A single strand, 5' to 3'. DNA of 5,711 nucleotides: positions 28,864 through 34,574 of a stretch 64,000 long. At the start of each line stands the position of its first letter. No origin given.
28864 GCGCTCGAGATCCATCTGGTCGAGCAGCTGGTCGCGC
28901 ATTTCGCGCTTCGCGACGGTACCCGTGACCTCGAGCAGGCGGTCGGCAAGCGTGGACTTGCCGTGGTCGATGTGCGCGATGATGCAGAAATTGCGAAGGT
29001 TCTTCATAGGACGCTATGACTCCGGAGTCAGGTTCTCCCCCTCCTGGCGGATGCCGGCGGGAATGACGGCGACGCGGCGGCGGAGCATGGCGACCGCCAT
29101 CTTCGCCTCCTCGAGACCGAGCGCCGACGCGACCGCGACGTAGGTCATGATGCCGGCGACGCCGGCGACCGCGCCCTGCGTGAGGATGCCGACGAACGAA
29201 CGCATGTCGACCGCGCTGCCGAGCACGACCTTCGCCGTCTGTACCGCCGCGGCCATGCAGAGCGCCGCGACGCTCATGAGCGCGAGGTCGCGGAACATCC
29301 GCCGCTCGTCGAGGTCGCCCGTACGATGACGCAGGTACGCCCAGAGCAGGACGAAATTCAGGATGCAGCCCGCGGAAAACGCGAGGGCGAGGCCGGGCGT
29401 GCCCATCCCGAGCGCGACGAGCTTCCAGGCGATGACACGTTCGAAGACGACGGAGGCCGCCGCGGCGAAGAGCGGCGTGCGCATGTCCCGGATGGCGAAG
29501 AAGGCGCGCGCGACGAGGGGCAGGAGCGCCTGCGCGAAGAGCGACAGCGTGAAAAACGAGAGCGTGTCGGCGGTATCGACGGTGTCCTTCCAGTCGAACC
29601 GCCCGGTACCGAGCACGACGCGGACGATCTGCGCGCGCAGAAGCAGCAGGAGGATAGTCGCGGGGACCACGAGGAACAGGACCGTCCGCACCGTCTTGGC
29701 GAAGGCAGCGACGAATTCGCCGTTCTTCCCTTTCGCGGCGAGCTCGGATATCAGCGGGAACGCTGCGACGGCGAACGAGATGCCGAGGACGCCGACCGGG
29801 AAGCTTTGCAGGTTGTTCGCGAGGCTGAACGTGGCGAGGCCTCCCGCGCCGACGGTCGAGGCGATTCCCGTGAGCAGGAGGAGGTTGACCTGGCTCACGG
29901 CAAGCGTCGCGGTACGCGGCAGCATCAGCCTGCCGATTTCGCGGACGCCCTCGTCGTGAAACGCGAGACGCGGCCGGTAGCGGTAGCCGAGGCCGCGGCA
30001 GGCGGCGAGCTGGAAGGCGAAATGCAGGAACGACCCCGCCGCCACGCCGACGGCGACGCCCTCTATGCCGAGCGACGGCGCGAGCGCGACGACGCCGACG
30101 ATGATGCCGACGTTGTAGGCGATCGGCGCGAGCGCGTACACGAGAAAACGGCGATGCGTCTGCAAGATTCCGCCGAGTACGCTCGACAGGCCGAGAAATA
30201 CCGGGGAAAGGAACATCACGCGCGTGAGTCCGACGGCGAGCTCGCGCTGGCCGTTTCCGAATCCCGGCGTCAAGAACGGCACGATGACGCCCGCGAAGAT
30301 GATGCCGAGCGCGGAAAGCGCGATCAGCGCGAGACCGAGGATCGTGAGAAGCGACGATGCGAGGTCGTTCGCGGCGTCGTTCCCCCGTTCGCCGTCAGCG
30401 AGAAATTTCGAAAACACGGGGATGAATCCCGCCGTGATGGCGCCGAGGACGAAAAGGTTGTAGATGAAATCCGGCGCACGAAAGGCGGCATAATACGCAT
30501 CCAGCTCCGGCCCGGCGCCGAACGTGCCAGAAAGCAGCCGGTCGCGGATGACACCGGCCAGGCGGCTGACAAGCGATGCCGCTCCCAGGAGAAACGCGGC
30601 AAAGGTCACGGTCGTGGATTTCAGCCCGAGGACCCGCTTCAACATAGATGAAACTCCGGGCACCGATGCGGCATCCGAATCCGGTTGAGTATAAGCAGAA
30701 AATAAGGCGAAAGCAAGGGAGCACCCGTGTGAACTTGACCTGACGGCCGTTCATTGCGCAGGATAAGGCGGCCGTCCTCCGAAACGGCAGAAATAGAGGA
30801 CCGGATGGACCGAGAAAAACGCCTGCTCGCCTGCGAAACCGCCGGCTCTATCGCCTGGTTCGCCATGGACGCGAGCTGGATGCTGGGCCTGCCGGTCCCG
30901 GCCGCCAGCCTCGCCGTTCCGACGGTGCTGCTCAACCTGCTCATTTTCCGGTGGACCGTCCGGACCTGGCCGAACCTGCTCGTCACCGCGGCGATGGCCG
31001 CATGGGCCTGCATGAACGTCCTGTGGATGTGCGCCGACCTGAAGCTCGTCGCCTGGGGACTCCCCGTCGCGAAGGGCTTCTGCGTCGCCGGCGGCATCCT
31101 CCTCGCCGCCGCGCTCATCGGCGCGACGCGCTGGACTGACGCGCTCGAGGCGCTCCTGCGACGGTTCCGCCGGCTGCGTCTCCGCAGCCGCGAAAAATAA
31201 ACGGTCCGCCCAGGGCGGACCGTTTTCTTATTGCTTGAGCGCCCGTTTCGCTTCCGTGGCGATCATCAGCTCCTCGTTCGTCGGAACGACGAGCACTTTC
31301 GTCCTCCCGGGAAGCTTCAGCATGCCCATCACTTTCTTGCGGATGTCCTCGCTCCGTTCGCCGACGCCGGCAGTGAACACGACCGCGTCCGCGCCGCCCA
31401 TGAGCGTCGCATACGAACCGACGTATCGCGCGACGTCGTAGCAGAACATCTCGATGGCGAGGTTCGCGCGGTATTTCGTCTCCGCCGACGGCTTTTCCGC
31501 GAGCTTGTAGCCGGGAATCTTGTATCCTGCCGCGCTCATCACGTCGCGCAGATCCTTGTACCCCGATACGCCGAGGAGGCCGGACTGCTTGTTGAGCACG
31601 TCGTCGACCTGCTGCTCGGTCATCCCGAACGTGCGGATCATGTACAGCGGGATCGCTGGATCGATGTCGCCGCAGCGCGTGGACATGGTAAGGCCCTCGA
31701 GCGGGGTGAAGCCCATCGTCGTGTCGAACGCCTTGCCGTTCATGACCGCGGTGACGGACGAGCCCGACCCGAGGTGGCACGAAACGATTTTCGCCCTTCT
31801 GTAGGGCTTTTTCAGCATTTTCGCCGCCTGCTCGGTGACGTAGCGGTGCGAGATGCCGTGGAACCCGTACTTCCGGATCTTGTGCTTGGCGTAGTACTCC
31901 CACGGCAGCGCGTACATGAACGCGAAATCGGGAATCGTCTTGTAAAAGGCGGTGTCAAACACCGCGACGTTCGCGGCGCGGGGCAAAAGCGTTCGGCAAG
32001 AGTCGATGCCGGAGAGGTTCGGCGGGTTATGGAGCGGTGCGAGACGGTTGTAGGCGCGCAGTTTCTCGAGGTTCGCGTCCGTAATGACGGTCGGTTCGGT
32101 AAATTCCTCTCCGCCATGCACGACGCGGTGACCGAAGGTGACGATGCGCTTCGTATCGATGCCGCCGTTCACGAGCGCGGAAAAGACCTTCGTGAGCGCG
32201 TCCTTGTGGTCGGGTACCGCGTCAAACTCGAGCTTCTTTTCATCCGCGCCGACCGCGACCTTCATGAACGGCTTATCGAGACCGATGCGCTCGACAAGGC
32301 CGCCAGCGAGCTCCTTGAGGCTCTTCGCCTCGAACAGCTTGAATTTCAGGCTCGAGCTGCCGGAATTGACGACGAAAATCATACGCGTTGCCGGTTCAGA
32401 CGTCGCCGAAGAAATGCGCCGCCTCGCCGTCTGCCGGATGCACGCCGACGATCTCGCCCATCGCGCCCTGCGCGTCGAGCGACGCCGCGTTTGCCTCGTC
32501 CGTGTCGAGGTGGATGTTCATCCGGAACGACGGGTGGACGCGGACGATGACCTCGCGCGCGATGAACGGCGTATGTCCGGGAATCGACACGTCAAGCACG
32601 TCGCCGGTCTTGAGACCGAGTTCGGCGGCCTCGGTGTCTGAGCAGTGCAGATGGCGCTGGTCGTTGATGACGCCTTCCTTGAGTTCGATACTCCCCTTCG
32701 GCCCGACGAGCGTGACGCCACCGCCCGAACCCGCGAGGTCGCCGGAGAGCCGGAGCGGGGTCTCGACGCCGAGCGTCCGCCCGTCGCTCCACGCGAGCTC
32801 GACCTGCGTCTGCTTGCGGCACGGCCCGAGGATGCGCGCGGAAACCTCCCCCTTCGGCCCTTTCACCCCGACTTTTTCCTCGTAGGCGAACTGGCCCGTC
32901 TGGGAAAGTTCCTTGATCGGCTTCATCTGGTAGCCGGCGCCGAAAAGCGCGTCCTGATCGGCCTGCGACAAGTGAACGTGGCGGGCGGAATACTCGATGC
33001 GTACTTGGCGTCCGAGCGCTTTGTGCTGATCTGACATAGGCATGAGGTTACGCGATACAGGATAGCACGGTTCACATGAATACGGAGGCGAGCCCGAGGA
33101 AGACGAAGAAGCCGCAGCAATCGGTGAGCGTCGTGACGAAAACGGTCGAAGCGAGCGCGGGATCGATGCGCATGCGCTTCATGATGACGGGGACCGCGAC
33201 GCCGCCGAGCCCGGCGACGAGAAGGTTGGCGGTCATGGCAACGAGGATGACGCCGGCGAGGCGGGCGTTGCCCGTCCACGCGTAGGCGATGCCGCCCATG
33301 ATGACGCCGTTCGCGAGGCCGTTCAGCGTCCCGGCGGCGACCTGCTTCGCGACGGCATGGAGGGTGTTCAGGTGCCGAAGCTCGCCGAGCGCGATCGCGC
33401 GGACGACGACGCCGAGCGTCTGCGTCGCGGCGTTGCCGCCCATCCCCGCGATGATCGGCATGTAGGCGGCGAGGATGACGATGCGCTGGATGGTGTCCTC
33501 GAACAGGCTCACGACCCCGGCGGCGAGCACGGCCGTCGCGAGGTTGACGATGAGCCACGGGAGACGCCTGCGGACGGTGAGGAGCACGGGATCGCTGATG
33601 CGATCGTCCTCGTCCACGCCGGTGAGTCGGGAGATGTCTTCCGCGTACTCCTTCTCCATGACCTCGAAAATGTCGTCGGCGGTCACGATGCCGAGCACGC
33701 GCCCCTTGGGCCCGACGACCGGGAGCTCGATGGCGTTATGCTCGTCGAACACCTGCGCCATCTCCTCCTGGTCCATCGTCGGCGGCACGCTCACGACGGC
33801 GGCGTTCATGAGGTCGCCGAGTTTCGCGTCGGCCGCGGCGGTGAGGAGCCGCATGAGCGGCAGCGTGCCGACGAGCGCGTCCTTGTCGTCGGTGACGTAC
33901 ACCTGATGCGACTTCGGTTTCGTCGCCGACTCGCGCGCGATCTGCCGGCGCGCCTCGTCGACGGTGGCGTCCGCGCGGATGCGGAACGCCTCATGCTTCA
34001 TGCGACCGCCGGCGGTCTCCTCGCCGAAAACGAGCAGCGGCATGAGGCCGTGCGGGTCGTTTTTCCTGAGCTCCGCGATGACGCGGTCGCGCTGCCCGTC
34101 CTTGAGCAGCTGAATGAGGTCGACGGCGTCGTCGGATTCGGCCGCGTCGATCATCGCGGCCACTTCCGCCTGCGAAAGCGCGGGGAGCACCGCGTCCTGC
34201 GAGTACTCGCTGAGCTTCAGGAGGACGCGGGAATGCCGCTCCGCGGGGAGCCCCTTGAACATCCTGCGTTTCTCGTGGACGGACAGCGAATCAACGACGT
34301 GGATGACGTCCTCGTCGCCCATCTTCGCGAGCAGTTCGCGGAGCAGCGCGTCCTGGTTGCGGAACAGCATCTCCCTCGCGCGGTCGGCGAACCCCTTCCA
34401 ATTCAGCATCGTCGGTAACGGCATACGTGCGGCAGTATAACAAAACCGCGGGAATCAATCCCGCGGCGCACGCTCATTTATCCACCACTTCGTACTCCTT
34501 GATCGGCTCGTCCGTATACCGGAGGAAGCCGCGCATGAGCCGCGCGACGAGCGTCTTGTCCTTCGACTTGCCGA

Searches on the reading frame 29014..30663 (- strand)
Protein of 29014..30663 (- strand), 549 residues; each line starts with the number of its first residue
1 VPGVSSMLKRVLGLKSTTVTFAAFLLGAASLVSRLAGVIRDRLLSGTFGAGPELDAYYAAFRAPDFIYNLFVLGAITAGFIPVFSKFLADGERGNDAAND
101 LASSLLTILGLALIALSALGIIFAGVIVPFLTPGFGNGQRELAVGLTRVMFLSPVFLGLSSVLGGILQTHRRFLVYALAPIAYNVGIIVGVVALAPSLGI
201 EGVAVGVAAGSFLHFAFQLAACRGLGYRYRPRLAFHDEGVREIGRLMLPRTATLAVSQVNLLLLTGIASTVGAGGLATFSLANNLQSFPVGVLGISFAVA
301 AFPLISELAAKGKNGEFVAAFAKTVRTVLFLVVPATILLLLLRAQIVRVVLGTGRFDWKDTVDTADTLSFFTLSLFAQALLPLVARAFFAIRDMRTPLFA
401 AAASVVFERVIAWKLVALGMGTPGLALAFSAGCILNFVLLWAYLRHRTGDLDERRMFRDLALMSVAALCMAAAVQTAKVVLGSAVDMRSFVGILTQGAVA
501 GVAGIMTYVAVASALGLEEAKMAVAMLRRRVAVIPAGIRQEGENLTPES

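Call 65: search_protein_families(library=pfam, proteins=[window:29014-30663:-], max_evalue=0.00001)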
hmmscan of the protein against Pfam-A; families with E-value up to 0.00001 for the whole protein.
window:29014-30663:- (549 aa): 4 families
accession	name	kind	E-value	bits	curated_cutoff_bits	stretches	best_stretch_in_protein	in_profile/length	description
PF03023.19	MurJ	-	4.1e-91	306.3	27.4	1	46-480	3-435/451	Lipid II flippase MurJ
PF13440.11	Polysacc_synt_3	-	1.1e-10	41.7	23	1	142-353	80-286/293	Polysaccharide biosynthesis protein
PF01943.22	Polysacc_synt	-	6e-07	29.6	28.2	1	118-308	82-273/274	Polysaccharide biosynthesis protein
PF01554.23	MatE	-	7.9e-07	29.3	24.9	1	258-412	10-159/161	MatE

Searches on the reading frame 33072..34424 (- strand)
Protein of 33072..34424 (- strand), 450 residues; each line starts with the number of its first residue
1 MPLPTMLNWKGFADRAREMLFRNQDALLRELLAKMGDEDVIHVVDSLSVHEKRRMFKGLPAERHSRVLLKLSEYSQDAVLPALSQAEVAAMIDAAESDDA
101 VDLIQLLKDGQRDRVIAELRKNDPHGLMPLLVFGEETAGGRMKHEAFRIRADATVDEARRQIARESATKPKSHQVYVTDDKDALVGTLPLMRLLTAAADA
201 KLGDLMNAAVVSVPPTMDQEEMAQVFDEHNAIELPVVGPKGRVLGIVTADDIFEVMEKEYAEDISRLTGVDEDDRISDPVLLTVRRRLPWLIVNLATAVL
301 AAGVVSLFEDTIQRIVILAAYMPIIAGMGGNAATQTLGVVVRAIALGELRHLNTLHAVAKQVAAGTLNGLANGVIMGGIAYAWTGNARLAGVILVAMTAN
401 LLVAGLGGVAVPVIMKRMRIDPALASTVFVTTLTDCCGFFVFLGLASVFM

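Call 72: search_protein_families(library=pfam, proteins=[window:33072-34424:-], max_evalue=0.001)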
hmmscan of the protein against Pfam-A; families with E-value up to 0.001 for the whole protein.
window:33072-34424:- (450 aa): 3 families
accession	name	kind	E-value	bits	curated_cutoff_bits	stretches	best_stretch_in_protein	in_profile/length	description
PF01769.21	MgtE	-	4.5e-31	108.2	27.6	1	322-445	1-125/125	Divalent cation transporter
PF00571.33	CBS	-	1.5e-15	57.7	24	1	203-256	2-55/57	CBS domain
PF03448.22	MgtE_N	-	1e-12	48.9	25.9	1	38-124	4-90/102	MgtE intracellular N domain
